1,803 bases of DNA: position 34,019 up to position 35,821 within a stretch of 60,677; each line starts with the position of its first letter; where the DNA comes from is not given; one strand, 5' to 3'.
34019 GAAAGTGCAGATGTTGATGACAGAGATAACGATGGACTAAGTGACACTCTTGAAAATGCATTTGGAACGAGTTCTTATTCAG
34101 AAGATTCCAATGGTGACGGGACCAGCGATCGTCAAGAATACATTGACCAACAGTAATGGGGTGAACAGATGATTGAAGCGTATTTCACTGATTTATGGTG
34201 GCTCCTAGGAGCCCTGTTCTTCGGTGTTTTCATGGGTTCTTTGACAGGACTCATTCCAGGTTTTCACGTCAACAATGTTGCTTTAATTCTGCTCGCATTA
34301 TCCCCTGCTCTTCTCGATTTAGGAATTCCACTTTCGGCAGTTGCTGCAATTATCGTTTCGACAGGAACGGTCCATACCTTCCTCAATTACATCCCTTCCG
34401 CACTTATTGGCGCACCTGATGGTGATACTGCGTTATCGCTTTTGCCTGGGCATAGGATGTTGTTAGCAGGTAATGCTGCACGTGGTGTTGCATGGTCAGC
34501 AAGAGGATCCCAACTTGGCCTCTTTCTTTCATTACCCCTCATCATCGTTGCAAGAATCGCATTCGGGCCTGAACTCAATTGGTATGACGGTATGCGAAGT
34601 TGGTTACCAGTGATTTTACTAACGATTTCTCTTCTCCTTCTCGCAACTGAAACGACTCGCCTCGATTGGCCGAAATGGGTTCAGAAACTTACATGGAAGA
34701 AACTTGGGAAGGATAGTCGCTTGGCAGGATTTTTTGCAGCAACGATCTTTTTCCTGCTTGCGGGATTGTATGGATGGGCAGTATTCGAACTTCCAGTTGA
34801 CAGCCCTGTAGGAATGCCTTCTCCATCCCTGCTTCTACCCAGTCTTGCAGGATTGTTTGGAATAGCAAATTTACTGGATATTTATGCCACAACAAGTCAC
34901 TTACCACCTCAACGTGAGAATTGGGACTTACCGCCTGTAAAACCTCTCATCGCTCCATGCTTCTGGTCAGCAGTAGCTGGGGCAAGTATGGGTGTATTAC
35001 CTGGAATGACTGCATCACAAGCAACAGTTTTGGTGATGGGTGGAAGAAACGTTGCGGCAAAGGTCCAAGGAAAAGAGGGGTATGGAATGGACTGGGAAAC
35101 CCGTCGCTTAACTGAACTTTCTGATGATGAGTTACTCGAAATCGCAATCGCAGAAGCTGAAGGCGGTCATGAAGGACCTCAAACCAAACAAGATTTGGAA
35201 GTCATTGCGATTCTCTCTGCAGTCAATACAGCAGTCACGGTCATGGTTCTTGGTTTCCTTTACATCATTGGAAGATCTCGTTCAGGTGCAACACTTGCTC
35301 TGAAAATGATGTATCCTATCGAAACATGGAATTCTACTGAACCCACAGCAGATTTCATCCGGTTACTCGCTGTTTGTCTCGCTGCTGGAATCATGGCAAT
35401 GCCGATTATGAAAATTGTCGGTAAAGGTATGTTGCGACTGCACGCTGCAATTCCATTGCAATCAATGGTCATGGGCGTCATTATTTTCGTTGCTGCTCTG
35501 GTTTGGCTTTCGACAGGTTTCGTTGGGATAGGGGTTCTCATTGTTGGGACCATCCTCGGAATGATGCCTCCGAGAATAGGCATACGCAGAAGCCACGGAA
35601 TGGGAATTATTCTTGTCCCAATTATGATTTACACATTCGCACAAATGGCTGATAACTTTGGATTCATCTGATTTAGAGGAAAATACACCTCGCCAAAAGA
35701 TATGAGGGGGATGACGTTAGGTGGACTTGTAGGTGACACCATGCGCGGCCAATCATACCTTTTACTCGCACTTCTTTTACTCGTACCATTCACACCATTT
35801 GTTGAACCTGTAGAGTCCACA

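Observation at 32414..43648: Candidate extracellular-DNA capture and pyrimidine salvage operon (six co-directional, tightly spaced genes)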

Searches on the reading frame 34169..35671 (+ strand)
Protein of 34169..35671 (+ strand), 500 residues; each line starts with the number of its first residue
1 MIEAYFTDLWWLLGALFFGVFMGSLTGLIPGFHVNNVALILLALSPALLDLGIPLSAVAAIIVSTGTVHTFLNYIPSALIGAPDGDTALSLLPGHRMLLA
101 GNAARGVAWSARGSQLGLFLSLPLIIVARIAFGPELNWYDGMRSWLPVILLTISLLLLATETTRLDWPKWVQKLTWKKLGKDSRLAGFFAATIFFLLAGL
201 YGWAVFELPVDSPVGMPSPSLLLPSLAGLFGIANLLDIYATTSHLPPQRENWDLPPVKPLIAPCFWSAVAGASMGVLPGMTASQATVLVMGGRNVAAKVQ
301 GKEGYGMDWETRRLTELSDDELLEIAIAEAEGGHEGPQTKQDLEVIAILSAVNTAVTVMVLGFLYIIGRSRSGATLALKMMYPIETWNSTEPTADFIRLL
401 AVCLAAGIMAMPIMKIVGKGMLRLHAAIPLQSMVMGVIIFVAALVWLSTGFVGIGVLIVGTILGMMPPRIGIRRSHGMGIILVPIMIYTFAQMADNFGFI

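Call 3: search_protein_families(library=pfam, proteins=[window:34169-35671:+], max_evalue=0.01)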
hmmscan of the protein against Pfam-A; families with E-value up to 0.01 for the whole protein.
window:34169-35671:+ (500 aa): 1 family
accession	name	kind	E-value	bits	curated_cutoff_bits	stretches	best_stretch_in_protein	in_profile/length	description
PF01970.21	TctA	-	1.5e-44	152.8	28.9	2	13-298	1-272/423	Tripartite tricarboxylate transporter TctA family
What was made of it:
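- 34169..35671 (+): g2: TctA-family (COG1784/arCOG04469) polytopic membrane protein, translationally coupled to g1. Pfam PF01970 at 1.5e-44 (call 3).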

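Call 4: search_protein_families(library=ncbifam, proteins=[window:34169-35671:+], max_evalue=0.01)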
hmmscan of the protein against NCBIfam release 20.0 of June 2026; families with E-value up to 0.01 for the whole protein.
window:34169-35671:+ (500 aa): 0 families

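Call 38: search_solved_structures(query=window:34169-35671:+, max_evalue=1)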
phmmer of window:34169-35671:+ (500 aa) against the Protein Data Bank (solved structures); distinct sequences matched with E-value up to 1: 1.
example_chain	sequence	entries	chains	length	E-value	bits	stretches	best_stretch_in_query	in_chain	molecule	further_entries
2jsp_A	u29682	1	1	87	0.78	11.6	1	239-269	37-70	Transcriptional regulatory protein ros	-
